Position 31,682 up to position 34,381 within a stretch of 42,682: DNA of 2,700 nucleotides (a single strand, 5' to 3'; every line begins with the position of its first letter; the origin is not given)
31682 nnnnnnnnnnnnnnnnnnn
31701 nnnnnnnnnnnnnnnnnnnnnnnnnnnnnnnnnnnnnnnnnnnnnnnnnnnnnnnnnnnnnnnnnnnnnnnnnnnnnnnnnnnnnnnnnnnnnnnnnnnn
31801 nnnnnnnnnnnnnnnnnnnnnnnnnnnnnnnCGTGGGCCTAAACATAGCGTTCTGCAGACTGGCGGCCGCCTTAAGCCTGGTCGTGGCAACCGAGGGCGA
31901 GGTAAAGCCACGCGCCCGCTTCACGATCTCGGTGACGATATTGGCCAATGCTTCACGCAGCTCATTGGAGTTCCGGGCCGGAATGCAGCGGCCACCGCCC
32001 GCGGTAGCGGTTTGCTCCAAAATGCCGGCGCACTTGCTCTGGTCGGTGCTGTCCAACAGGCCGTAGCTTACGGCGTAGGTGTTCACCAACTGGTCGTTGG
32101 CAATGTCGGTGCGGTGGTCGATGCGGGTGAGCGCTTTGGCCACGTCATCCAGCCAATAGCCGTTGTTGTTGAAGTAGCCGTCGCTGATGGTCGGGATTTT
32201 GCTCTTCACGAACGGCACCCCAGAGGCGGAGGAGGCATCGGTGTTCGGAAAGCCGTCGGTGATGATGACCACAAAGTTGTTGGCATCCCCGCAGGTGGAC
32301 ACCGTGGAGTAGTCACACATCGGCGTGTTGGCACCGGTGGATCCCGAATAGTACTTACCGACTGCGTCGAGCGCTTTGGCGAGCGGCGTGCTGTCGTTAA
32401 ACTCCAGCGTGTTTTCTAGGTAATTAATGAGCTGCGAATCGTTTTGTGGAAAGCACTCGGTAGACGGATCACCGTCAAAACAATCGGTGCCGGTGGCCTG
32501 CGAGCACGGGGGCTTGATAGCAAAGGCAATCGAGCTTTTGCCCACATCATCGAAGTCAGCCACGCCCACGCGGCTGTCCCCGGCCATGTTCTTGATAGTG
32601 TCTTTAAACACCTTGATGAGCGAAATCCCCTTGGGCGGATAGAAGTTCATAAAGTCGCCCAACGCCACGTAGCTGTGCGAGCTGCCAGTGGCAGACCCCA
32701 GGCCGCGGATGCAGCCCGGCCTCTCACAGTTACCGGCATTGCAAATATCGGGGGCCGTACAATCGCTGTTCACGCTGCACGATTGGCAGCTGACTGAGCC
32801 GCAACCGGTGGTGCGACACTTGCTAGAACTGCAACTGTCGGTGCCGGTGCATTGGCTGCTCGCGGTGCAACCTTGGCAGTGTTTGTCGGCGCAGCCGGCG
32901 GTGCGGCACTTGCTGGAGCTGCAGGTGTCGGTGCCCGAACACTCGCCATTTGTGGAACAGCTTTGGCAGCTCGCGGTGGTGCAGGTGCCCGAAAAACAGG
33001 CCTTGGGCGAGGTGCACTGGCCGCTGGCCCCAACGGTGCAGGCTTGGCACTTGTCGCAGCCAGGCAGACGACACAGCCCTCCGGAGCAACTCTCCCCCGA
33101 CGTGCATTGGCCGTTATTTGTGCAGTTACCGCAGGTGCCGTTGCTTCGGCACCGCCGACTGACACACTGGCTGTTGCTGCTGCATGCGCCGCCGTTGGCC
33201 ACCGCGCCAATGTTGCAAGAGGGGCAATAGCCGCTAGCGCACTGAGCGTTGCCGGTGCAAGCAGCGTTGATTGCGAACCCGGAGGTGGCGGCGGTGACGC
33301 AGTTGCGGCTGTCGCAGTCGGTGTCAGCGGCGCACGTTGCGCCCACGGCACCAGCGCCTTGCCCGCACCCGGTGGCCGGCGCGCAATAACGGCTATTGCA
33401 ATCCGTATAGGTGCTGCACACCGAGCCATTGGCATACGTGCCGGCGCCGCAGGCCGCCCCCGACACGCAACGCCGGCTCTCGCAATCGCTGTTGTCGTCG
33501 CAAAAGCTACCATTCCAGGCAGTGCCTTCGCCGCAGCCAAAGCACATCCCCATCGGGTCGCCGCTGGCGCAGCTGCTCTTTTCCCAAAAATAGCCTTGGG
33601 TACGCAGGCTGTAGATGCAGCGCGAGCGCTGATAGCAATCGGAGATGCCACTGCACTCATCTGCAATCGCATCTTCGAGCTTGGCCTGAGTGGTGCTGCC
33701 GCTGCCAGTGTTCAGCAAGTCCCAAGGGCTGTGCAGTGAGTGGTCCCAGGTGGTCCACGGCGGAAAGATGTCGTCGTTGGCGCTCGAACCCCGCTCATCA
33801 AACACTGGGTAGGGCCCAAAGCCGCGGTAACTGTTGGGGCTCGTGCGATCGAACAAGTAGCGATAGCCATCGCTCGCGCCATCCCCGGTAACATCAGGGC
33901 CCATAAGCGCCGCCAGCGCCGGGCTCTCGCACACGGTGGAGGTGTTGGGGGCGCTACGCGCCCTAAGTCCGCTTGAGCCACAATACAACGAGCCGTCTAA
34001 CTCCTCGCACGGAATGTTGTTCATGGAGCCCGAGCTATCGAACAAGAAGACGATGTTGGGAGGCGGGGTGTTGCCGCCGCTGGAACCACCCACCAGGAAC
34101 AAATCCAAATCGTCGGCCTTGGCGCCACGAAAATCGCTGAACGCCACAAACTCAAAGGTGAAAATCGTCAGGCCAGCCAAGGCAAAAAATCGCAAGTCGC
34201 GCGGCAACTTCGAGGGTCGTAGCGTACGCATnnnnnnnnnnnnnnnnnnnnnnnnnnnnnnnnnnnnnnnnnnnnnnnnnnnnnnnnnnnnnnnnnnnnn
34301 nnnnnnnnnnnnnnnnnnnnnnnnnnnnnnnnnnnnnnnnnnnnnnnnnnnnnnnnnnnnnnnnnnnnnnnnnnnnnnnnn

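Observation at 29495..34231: PilY1 homologue whose VWA domain is split by a roughly 300-aa, roughly 80-cysteine module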

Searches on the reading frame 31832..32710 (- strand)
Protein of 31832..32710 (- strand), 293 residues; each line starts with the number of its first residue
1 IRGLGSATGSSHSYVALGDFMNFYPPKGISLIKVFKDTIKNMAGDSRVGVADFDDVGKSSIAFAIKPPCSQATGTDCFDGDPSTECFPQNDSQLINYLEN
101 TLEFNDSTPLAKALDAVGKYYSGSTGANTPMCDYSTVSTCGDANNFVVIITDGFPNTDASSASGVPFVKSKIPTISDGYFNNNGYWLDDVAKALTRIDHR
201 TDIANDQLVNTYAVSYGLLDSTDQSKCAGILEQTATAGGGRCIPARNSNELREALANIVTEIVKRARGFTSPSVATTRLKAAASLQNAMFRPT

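Call 21: search_protein_representatives(protein=window:31832-32710:-)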
Query: 293 residues. Proteins with E-value up to 0.001 (for the whole library): 339; up to 1e-10: 20; up to 1e-30: 7. The best 150 are listed.
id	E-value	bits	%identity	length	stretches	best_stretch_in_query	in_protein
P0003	1.6e-126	437.8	67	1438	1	2-293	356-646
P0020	5.4e-89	314.7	50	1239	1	14-292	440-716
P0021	7.7e-89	314.2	56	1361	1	3-293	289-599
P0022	4.5e-86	305.2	55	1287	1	16-293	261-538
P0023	9.2e-78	277.9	55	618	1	9-267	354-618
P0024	1.8e-62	227.7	45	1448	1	12-293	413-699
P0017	1.3e-41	159.3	34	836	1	5-292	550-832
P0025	6.1e-26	107.9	33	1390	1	6-292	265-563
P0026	5.0e-24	101.6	32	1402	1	17-291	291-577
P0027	2.9e-22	95.8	33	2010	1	15-293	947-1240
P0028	7.3e-21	91.2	33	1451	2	143-291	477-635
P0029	9.5e-18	81.0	36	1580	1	60-293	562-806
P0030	1.6e-14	70.4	36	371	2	10-158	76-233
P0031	2.4e-13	66.6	35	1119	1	143-293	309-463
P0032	3.2e-13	66.1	30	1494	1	11-278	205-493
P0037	8.8e-11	58.1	34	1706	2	15-161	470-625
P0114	2.1e-07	47.1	33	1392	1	103-278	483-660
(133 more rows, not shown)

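Call 33: search_protein_families(library=pfam, proteins=[window:31865-32641:-], max_evalue=10)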
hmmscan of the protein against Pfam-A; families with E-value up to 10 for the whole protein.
seq(259 aa): 1 family
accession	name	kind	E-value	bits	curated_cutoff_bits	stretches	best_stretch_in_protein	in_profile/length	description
PF00092.34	VWA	-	0.082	13.6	23.8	1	58-139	48-123/174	von Willebrand factor type A domain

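Call 54: search_protein_families(library=ncbifam, proteins=[P0020], max_evalue=1)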
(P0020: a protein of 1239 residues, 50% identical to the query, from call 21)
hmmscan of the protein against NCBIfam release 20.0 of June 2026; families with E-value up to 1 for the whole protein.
P0020 (1239 aa): 1 family
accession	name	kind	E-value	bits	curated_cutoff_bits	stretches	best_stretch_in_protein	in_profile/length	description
NF041410.1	XopAW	subfamily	0.12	12.2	120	1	811-838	20-47/235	XopAW family type III secretion system calcium-binding effector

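Call 57: search_protein_families(library=pfam, proteins=[P0029, P0027, P0024, P0037, P0114], max_evalue=0.01)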
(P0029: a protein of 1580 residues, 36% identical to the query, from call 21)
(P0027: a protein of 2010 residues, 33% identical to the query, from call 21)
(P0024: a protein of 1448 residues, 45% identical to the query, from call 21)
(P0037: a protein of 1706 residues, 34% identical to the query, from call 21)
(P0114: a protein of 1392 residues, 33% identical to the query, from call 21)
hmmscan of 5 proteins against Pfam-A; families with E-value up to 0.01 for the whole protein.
P0029 (1580 aa): 1 family
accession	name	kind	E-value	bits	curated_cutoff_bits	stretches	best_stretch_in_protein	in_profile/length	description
PF05567.17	T4P_PilY1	-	3.8e-10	39.7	28.1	1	999-1167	1-167/411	PilY1 beta-propeller domain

P0027 (2010 aa): 1 family
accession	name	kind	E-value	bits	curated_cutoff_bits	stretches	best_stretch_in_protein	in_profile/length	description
PF05567.17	T4P_PilY1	-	7.2e-13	48.7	28.1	1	1434-1668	1-230/411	PilY1 beta-propeller domain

P0024 (1448 aa): 5 families
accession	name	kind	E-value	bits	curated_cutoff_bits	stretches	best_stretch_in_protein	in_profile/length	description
PF00132.30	Hexapep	-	3.9e-15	55.3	27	4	345-377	4-36/36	Bacterial transferase hexapeptide (six repeats)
PF25084.1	LbH_EIF2B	-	6.4e-09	36.2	54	1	281-357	33-105/105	EIF2B subunit epsilon LbH domain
PF05567.17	T4P_PilY1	-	1.8e-07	30.8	28.1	1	893-1051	1-163/411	PilY1 beta-propeller domain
PF14602.12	Hexapep_2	-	0.00057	20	27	0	309-329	4-22/34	Hexapeptide repeat of succinyl-transferase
PF25087.1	GMPPB_C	-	0.0043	17.2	39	0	343-411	5-73/110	GMPPB C-terminal domain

P0037 (1706 aa): 1 family
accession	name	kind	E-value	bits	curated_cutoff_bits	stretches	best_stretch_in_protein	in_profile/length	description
PF05567.17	T4P_PilY1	-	3.2e-08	33.4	28.1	1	1007-1147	29-164/411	PilY1 beta-propeller domain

P0114 (1392 aa): 3 families
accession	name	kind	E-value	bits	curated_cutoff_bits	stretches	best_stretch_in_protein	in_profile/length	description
PF02412.23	TSP_3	-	5.3e-16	58.5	25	2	115-159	1-35/36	Thrombospondin type 3 repeat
PF05567.17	T4P_PilY1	-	4.8e-13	49.2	28.1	2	1089-1130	254-295/411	PilY1 beta-propeller domain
PF00092.34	VWA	-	0.00043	21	23.8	1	414-550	24-155/174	von Willebrand factor type A domain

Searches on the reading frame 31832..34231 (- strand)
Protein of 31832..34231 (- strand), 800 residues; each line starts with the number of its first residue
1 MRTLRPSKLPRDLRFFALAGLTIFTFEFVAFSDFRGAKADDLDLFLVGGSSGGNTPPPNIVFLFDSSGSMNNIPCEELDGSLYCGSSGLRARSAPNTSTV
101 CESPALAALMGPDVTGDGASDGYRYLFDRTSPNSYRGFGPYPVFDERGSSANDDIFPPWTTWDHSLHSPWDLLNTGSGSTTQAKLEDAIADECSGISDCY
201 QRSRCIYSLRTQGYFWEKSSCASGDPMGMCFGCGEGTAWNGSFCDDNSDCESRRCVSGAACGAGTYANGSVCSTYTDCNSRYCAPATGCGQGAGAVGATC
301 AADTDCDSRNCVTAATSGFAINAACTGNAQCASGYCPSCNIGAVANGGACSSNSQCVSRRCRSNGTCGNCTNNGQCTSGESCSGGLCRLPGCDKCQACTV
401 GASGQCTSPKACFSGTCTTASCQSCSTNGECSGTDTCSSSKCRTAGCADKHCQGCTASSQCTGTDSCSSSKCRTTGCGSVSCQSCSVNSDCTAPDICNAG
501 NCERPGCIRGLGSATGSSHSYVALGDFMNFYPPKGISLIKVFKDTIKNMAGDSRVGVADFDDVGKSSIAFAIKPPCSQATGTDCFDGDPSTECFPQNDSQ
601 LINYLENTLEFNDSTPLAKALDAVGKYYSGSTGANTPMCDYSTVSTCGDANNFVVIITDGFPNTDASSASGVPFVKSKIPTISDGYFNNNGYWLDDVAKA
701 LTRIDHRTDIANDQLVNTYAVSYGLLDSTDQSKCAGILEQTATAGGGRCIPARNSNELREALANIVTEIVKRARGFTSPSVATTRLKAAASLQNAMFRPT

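Call 27: predict_structure(alignment_id=A3)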
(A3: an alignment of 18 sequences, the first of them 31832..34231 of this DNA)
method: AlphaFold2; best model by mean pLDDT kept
length: 800 residues; sequences in the alignment: 18
mean_pLDDT: 57.9   pTM: 0.54
mean pLDDT of the five models: 57.9, 52.4, 48.9, 47.0, 45.7
residues with pLDDT >= 90: 13; 70-90: 297; 50-70: 178; < 50: 312
segments of 3 or more residues with pLDDT < 50: 1-6, 33-53, 76-83, 143-154, 232-378, 386-401, 403-424, 442-452, 474-483, 503-518, 562-566, 684-689, 775-800
pLDDT, mean of each block of 10 residues (from residue 1): 44 66 65 39 34 65 82 56 56 87 73 65 76 73 48 63 72 84 84 83 89 80 82 35 37 38 26 28 26 23 27 24 27 25 24 25 30 47 48 35 39 29 52 55 37 59 62 43 58 57 43 39 83 79 76 79 57 74 56 68 72 79 85 72 59 86 74 79 49 79 78 78 75 78 84 78 84 48 26 29
secondary structure, 60 per line:
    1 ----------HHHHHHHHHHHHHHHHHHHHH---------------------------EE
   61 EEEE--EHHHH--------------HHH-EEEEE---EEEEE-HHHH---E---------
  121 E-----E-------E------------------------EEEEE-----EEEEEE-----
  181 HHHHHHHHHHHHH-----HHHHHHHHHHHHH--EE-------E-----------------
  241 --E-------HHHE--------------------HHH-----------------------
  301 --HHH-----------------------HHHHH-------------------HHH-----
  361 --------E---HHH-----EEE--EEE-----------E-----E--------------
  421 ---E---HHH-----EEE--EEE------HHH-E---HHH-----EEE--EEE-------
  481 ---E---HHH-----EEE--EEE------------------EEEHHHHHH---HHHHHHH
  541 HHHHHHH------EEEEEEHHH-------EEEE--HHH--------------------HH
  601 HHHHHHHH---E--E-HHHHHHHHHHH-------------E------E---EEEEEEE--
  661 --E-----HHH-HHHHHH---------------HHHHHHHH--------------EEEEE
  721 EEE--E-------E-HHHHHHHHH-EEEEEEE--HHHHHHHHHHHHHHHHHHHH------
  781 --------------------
elements in order (helices of 4 or more, strands of 3 or more residues): H11-31 E59-64 H68-71 E90-94 E98-102 H104-107 E160-164 E170-175 H181-193 H199-211 H329-333 E381-383 E386-388 E436-438 E441-443 E466-468 E471-473 E496-498 E501-503 E522-524 H525-530 H534-547 E554-559 E570-573 H599-608 H617-627 E652-658 H673-678 H694-701 E716-723 H736-744 E746-752 H755-774

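Call 30: fold_search(model_id=the predicted structure, library=pdb)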
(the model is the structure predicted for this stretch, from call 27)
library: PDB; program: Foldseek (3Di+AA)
matches with E <= 10: 765; with E <= 0.001: 11
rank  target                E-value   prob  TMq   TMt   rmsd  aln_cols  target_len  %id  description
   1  3ibs_A                8.8e-05  1.00  0.18  0.62   6.5       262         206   11  Crystal structure of conserved hypothetical protein BatB from Bacteroides thetaiotaomicron (released 2009-08-25)
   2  5oqj_6                1.1e-04  1.00  0.16  0.35   8.3       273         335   11  STRUCTURE OF YEAST TRANSCRIPTION PRE-INITIATION COMPLEX WITH TFIIH (released 2018-04-25)
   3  4wfq                  1.3e-04  1.00  0.16  0.58   5.7       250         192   11  Crystal structure of TFIIH subunit (released 2015-02-18)
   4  8ebu_E                1.5e-04  1.00  0.16  0.31   8.7       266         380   11  XPC release from Core7-XPA-DNA (Cy5) (released 2023-04-19)
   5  7o4i_6                1.8e-04  1.00  0.16  0.33   8.6       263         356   10  Yeast RNA polymerase II transcription pre-initiation complex with initial transcription bubble (released 2021-06-16)
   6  8ebs_E                2.0e-04  1.00  0.16  0.33   9.2       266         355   10  Initial DNA-lesion (Cy5) binding by XPC and TFIIH (released 2023-04-19)
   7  8ebt_E                2.3e-04  1.00  0.17  0.33   8.1       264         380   11  XPA repositioning Core7 of TFIIH relative to XPC-DNA lesion (Cy5) (released 2023-04-19)
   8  4jdu                  2.7e-04  1.00  0.16  0.57   7.3       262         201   12  The crystal structure of an aerotolerance-related membrane protein from Bacteroides fragilis NCTC 9343 with multiple mut (released 2013-03-27)
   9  3ibs_B                4.7e-04  1.00  0.17  0.61   6.9       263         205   11  Crystal structure of conserved hypothetical protein BatB from Bacteroides thetaiotaomicron (released 2009-08-25)
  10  9pd4_E                4.7e-04  1.00  0.16  0.33   9.3       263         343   11  NER dual incision complex - DuIM (released 2026-02-18)
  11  9e5c_4s               6.3e-04  1.00  0.17  0.17   6.3       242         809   11  Cryo-EM structure of 96 nm repeat of microtubule doublet from T. brucei flagellum (released 2025-03-12)
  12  7egb_2                1.0e-03  1.00  0.16  0.36   5.2       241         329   11  TFIID-based holo PIC on SCP promoter (released 2021-05-05)
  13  7nvr_6                1.0e-03  1.00  0.16  0.34   5.2       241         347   11  Human Mediator with RNA Polymerase II Pre-initiation complex (released 2021-05-05)
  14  9pd5_E                1.0e-03  1.00  0.15  0.31   9.1       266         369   11  NER dual incision complex - NoF (released 2026-02-18)
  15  3hs0_I                1.1e-03  0.96  0.15  0.16   8.6       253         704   12  Cobra Venom Factor (CVF) in complex with human factor B (released 2009-07-07)
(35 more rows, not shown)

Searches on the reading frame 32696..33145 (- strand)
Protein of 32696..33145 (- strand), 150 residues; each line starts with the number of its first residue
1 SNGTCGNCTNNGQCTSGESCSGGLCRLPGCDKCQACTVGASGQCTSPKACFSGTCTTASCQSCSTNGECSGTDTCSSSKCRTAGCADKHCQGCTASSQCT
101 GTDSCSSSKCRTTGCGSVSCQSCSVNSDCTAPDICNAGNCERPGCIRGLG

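Call 67: predict_structure(alignment_id=A4)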
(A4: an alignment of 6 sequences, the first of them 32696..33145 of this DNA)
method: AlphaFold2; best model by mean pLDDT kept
length: 150 residues; sequences in the alignment: 6
mean_pLDDT: 38.3   pTM: 0.23
mean pLDDT of the five models: 38.3, 37.9, 37.3, 36.7, 36.3
residues with pLDDT >= 90: 0; 70-90: 0; 50-70: 6; < 50: 144
segments of 3 or more residues with pLDDT < 50: 1-64, 69-74, 79-150
pLDDT, mean of each block of 10 residues (from residue 1): 39 45 43 42 39 42 49 46 32 25 35 37 37 32 32
secondary structure, 60 per line:
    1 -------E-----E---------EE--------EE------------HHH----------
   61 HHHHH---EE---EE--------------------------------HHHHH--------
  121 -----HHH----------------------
elements in order: H61-65 H108-112

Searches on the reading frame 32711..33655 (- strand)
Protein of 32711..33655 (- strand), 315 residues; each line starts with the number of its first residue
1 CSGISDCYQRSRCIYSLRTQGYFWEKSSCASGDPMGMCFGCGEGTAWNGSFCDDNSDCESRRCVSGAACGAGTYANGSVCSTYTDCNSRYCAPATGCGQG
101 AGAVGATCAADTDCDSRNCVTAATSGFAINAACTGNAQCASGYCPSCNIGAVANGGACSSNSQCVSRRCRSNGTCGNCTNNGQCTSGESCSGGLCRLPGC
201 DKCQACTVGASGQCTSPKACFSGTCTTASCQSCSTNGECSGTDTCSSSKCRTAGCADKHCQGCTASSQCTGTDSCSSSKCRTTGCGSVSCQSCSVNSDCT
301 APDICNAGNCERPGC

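Call 6: search_protein_families(library=pfam, proteins=[window:32711-33655:-], max_evalue=10)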
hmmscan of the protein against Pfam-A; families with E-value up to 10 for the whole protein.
seq(315 aa): 0 families

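Call 7: search_protein_families(library=ncbifam, proteins=[window:32711-33655:-], max_evalue=10)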
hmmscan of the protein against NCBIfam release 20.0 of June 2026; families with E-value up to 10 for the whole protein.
seq(315 aa): 1 family
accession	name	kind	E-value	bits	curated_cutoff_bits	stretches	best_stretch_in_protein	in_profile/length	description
TIGR04201.1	Myxo_Cys_RPT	repeat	0.029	14.5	25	3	174-193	1-20/22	Cys-rich repeat-containing protein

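Call 37: search_solved_structures(query=window:32711-33544:-, max_evalue=10, show_alignments=3)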
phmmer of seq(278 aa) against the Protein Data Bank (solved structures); distinct sequences matched with E-value up to 10: 0.

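Call 39: find_homologous_proteins(query=window:32711-33532:-, max_evalue=0.001)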
Query seq(274 aa): 577 candidates shared short words with the query, none scored E <= 0.001.
